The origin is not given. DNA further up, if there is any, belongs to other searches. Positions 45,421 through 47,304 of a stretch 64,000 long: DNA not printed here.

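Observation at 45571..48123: Higher-GC co-directional cassette mntA-hepT-higA-TPR/GT41: candidate composite toxin-antitoxin or defence-type module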

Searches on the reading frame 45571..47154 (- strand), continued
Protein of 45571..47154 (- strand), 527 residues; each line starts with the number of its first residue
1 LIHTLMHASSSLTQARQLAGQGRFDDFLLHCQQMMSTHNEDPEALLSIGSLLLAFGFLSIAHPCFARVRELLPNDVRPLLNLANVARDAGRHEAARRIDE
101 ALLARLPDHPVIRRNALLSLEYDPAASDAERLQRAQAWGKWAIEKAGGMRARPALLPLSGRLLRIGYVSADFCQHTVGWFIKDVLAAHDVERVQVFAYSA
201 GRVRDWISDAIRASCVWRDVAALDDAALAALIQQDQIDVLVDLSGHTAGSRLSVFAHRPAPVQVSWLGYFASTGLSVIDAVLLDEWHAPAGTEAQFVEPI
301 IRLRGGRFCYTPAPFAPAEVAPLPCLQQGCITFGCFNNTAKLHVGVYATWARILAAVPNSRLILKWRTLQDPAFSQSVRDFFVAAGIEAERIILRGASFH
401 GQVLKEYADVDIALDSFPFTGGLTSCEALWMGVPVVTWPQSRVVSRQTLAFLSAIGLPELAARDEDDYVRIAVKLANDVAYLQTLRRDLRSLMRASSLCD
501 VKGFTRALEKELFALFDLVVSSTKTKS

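Call 13: find_related_loci(query=window:45571-47139:-, collection=genome_contigs, flank=6000)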
Query window:45571-47139:- (522 aa) in genome_contigs; peptide patterns used: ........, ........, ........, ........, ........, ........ (x = any residue, [..] = any of these).
202 stretches matched a pattern; 44 encode a relative of the query (tblastn E <= 1e-3); 44 distinct loci.
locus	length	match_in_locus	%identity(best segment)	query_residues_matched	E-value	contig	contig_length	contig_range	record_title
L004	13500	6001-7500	93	7-506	0e+0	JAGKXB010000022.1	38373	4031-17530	MAG: Oxalobacteraceae bacterium isolate P9_D7_009 P9_D7_009_100, whole genome shotgun sequence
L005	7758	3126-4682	87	4-522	0e+0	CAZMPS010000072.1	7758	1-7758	MAG TPA_asm: uncultured Burkholderiaceae bacterium isolate SRP257259_co1_292 genome assembly, contig: NODE_15408_length_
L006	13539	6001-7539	64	6-518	0e+0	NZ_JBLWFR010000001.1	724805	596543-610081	Noviherbaspirillum sp. ST9 ST-9_scaffold1, whole genome shotgun sequence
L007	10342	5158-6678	62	1-511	0e+0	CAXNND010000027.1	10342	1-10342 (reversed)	MAG: Desulfamplus sp. isolate MiH-14oct19-246 genome assembly, contig: MiH-14oct19-C13818, whole genome shotgun sequence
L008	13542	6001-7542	63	7-517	0e+0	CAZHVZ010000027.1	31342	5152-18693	MAG TPA_asm: uncultured Rhodocyclaceae bacterium isolate SRP285395_co1_114 genome assembly, contig: NODE_2083_length_313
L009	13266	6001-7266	46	76-507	3e-96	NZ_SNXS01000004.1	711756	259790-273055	Roseateles toxinivorans strain DSM 16998 Ga0244532_104, whole genome shotgun sequence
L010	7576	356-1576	44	107-511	8e-94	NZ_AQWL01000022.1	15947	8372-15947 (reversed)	Thiobacillus denitrificans DSM 12475 B059DRAFT_scaffold_21.22_C, whole genome shotgun sequence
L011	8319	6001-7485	39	10-504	1e-91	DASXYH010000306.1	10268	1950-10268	MAG TPA_asm: Spongiibacteraceae bacterium isolate SMAG_U4819 k141_2518959, whole genome shotgun sequence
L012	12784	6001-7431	40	26-504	3e-90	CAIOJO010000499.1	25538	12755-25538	MAG: uncultured Telmatospirillum sp. isolate AlinenLipids_bin-4733 genome assembly, contig: bin-4733:499/568, whole geno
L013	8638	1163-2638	39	13-504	5e-90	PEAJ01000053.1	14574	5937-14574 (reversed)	MAG: Magnetococcales bacterium HA3dbin3 scaffold167, whole genome shotgun sequence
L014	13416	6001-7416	39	13-485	1e-88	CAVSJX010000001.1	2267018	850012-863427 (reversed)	MAG: uncultured Phycisphaerales bacterium isolate MFD02416.bin.2.254 genome assembly, contig: contig_27596, whole genome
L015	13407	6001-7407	39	43-511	5e-86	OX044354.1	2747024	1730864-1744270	MAG: uncultured Amylibacter sp. isolate Z_MB383 genome assembly, chromosome: Z_MB383_contig-1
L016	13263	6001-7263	42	85-505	8e-84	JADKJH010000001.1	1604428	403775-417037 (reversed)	MAG: Holophagaceae bacterium isolate Vibo_18-Q3-R45-57_BAT3C.161 tig00000362-10-16013530, whole genome shotgun sequence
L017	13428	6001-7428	36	39-521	3e-82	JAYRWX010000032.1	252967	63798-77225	MAG: Verrucomicrobiales bacterium isolate EBPR_ori4bin.17 k141_184445, whole genome shotgun sequence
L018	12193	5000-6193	39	105-504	2e-80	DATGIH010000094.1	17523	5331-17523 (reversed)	MAG TPA_asm: Bryobacteraceae bacterium isolate SMAG_U9802 k141_1361095, whole genome shotgun sequence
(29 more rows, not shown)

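Call 18: find_encoding_contigs(protein=P0009, flank=5000, max_places=3)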
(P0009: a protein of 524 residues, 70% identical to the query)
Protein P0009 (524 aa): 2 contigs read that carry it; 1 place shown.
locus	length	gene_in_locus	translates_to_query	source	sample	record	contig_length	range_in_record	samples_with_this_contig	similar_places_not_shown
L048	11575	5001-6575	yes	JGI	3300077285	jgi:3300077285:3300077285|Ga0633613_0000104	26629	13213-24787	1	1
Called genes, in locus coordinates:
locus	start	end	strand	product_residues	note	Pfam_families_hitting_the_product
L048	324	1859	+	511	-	PF10119:MethyTransf_Reg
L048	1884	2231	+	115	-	-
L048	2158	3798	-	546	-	PF20706:GT4-conflict (weak), PF00534:Glycos_transf_1, PF13692:Glyco_trans_1_4, PF13524:Glyco_trans_1_2 (faint)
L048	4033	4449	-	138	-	PF01850:PIN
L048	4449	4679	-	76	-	PF04014:MazE_antitoxin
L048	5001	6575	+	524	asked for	PF13844:Glyco_transf_41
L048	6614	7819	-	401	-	PF13776:DUF4172, PF02661:Fic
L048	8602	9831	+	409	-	PF00089:Trypsin, PF13365:Trypsin_2, PF03160:Calx-beta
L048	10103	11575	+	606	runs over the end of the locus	-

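Call 19: find_encoding_contigs(protein=P0012, flank=5000, max_places=3)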
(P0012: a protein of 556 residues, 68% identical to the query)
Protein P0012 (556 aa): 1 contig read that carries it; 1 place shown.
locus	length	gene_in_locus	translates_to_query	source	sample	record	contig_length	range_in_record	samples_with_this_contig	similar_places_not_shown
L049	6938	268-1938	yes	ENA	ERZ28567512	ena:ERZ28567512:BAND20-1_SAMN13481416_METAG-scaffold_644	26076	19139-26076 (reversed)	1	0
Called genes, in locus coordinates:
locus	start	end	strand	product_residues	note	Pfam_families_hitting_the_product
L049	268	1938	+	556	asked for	PF13844:Glyco_transf_41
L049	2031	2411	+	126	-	PF18974:DUF5710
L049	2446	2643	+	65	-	PF09957:VapB_antitoxin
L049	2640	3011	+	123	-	-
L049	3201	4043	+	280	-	PF13489:Methyltransf_23 (weak), PF08241:Methyltransf_11 (weak)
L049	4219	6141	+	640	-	PF00664:ABC_membrane, PF00005:ABC_tran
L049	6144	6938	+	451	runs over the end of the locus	PF25919:BSH_CusB (faint), PF25973:BSH_CzcB (faint), PF25984:BSH_YknX, PF25994:HH_AprE, PF26002:Beta-barrel_AprE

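Call 20: find_encoding_contigs(protein=P0017, flank=5000, max_places=3)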
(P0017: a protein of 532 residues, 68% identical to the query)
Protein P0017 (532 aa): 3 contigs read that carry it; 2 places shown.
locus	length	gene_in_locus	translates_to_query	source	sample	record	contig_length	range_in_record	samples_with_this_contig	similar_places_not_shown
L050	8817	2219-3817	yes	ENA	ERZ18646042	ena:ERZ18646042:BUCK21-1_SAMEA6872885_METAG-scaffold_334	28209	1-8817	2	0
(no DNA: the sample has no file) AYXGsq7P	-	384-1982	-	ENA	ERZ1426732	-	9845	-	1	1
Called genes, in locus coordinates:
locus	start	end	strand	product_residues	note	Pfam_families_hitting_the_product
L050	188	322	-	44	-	-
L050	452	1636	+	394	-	PF13356:Arm-DNA-bind_3, PF14659:Phage_int_SAM_3 (weak), PF00589:Phage_integrase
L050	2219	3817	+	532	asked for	PF13428:TPR_14 (faint), PF13844:Glyco_transf_41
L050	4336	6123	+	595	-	PF00664:ABC_membrane, PF00005:ABC_tran, PF02463:SMC_N (faint)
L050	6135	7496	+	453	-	PF25919:BSH_CusB (faint), PF25973:BSH_CzcB (faint), PF25984:BSH_YknX (weak), PF25994:HH_AprE, PF26002:Beta-barrel_AprE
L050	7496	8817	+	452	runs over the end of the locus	PF02321:OEP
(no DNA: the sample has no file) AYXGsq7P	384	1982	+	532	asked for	PF13428:TPR_14 (faint), PF13844:Glyco_transf_41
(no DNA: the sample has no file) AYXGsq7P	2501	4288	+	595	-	PF00664:ABC_membrane, PF00005:ABC_tran, PF02463:SMC_N (faint)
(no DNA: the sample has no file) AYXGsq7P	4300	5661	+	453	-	PF25919:BSH_CusB (faint), PF25973:BSH_CzcB (faint), PF25984:BSH_YknX (weak), PF25994:HH_AprE, PF26002:Beta-barrel_AprE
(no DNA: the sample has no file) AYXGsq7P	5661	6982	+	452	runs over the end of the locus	PF02321:OEP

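Call 22: search_protein_families(library=pfam, proteins=[L002:1990-2298:+, L002:4170-4562:+, L049:2640-3011:+, L001:2838-3077:+], max_evalue=0.1)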
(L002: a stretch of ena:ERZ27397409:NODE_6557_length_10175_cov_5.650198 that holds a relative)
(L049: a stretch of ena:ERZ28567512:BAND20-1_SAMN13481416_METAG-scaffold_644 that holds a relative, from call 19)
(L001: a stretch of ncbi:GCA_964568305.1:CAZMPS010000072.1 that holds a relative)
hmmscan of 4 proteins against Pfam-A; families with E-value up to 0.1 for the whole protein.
L002:1990-2298:+ (102 aa): 5 families
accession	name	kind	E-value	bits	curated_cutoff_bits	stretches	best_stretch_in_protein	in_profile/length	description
PF13542.12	HTH_Tnp_ISL3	-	0.0026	17.6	27.4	1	65-94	22-50/51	Helix-turn-helix domain of transposase family ISL3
PF13384.12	HTH_23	-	0.0047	17.1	24.6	1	62-100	10-46/50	Homeodomain-like domain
PF13936.12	HTH_38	-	0.026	14.7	27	1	66-93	17-43/44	Helix-turn-helix domain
PF13518.12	HTH_28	-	0.027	15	25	1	61-93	4-35/52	Helix-turn-helix domain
PF01047.28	MarR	-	0.063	13.6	24.6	0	60-93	7-40/59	MarR family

L002:4170-4562:+ (130 aa): 1 family
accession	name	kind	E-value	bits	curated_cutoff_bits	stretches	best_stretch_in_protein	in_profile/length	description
PF18816.7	Importin_rep_5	-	0.042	14.5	27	1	106-127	25-46/52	Importin repeat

L049:2640-3011:+ (123 aa): 1 family
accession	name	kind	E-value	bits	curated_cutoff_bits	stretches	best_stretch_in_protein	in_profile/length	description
PF01850.27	PIN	-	4.6e-05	24.5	23.6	1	2-109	1-115/120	PIN domain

L001:2838-3077:+ (79 aa): 1 family
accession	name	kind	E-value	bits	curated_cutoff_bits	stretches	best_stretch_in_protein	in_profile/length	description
PF10387.14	DUF2442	-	2.2e-16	60.2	23.9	1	5-74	1-69/72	Protein of unknown function (DUF2442)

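Call 36: search_solved_structures(query=window:45571-47139:-, max_evalue=0.00001, show_alignments=1)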
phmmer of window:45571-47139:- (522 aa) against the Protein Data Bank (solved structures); distinct sequences matched with E-value up to 0.00001: 22.
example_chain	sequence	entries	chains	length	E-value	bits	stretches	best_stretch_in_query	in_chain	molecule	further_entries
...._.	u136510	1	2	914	1.7e-86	294.3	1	24-505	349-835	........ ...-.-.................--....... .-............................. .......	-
8dtf_A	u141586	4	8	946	2.8e-86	293.6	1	24-505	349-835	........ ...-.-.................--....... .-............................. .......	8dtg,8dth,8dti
5djs_A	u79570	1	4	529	8.8e-75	255.6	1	26-505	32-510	Tetratricopeptide TPR_2 repeat protein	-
7yeh_B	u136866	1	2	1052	1.2e-47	166.1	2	147-296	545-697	UDP-N-acetylglucosamine--peptide N-acetylglucosaminyltransferase 110 kDa subunit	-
7yea_A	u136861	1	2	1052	1.3e-47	166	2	147-296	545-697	UDP-N-acetylglucosamine--peptide N-acetylglucosaminyltransferase 110 kDa subunit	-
7ntf_A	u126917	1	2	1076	1.4e-47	165.9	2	147-296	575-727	Isoform 1 of UDP-N-acetylglucosamine--peptide N-acetylglucosaminyltransferase 110 kDa subu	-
5a01_A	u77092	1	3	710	3.7e-44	154.6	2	150-295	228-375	O-GLYCOSYLTRANSFERASE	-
6q4m_A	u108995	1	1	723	3.7e-43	151.3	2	147-296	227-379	UDP-N-acetylglucosamine--peptide N-acetylglucosaminyltransferase 110 kDa subunit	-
6ibo_A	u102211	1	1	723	5.1e-43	150.9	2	147-296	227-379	UDP-N-acetylglucosamine--peptide N-acetylglucosaminyltransferase 110 kDa subunit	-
8cm9_A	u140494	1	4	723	5.3e-43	150.8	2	147-296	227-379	UDP-N-acetylglucosamine--peptide N-acetylglucosaminyltransferase 110 kDa subunit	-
6tka_AAA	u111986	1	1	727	6.9e-43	150.4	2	147-296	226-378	UDP-N-acetylglucosamine--peptide N-acetylglucosaminyltransferase 110 kDa subunit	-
3pe3_A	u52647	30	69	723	7e-43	150.4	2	147-296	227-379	UDP-N-acetylglucosamine--peptide N-acetylglucosaminyltransferase 110 kDa subunit | UDP-N-ACETYLGLUCOSAMINE--PEPTIDE N-ACETYLGLUCOSAMINYL TRANSFERASE 110 KDA SUB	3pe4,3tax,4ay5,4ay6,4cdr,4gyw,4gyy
5nps_A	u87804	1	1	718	8.6e-43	150.1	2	147-296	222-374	UDP-N-acetylglucosamine--peptide N-acetylglucosaminyltransferase 110 kDa subunit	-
5npr_A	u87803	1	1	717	1.1e-42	149.8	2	147-296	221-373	UDP-N-acetylglucosamine--peptide N-acetylglucosaminyltransferase 110 kDa subunit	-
5lvv_A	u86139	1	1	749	1.3e-42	149.5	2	147-296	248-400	UDP-N-acetylglucosamine--peptide N-acetylglucosaminyltransferase 110 kDa subunit,UDP-N-ace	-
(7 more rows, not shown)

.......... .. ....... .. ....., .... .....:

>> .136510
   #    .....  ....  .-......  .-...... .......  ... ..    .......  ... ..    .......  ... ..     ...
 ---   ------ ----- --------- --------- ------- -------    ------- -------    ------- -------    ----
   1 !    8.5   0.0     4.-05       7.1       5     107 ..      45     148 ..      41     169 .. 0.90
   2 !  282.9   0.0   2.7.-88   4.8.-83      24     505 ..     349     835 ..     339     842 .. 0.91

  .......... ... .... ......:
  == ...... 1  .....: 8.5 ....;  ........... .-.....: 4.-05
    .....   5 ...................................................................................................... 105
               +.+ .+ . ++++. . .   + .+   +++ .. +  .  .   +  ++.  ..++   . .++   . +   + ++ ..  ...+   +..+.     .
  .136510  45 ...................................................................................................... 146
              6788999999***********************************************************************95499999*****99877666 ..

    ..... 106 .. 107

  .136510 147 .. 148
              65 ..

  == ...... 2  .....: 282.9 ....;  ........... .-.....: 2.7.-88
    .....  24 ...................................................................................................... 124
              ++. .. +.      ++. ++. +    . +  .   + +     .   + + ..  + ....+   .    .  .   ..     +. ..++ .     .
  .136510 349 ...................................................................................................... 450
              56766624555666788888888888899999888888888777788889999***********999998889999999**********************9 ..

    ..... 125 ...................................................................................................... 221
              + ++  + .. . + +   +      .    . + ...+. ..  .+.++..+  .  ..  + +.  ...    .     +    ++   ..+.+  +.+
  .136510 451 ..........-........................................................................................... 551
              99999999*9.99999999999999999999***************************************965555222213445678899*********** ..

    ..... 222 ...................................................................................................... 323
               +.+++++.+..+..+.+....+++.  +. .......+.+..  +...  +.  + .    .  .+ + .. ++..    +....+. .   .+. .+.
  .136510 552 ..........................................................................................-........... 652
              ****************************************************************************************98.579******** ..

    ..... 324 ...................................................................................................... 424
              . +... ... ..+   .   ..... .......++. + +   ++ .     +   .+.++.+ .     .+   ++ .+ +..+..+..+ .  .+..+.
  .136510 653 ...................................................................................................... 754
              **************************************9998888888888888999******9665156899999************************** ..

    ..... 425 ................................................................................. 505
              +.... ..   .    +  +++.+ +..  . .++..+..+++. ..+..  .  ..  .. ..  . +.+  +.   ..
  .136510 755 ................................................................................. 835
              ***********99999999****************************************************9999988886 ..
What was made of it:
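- Closest known: SPINDLY / bacterial OGT-like GT41 enzymes. Same: The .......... and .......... blocks align with SPY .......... and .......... (call 36).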

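Call 43: search_protein_families(library=padloc, proteins=[window:45571-47139:-], max_evalue=0.01)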
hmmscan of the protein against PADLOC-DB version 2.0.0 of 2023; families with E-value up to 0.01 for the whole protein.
window:45571-47139:- (522 aa): 1 family
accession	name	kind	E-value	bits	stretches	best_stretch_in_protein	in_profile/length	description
PDLC01101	PrimPol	-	0.00055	16.7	1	23-109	21-105/490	adaptation polymerase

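Call 50: search_protein_families(library=pfam, alignment_id=A2, max_evalue=0.001)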
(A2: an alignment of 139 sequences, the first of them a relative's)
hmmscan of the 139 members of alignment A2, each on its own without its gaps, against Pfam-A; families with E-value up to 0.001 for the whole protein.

A. member 1, L006:4840-5013:+ (58 aa): 0 families

B. families by the number of members that match (of 139 scanned): 15 families
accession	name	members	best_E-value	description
PF00106.31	adh_short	2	2.3e-29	short chain dehydrogenase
PF13561.12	adh_short_C2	2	8.1e-25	Enoyl-(Acyl carrier protein) reductase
PF04299.18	FMN_bind_2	1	1.5e-37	Putative FMN-binding domain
PF08770.17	SoxZ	1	1.7e-33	Sulphur oxidation protein SoxZ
PF13501.12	SoxY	1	2.1e-26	Sulfur oxidation protein SoxY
PF13417.12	GST_N_3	1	2.7e-13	Glutathione S-transferase, N-terminal domain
PF01479.30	S4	1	8.6e-12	S4 domain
PF13410.11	GST_C_2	1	2.4e-11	Glutathione S-transferase, C-terminal domain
PF13409.12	GST_N_2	1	5.9e-10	Glutathione S-transferase, N-terminal domain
PF08659.16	KR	1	1.5e-09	KR domain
PF00043.30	GST_C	1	4.6e-08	Glutathione S-transferase, C-terminal domain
PF00892.27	EamA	1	2e-07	EamA-like transporter family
PF00893.25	Multi_Drug_Res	1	7.4e-06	Small Multidrug Resistance protein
PF13424.12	TPR_12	1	6.4e-05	Tetratricopeptide repeat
PF13374.12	TPR_10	1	0.00045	Tetratricopeptide repeat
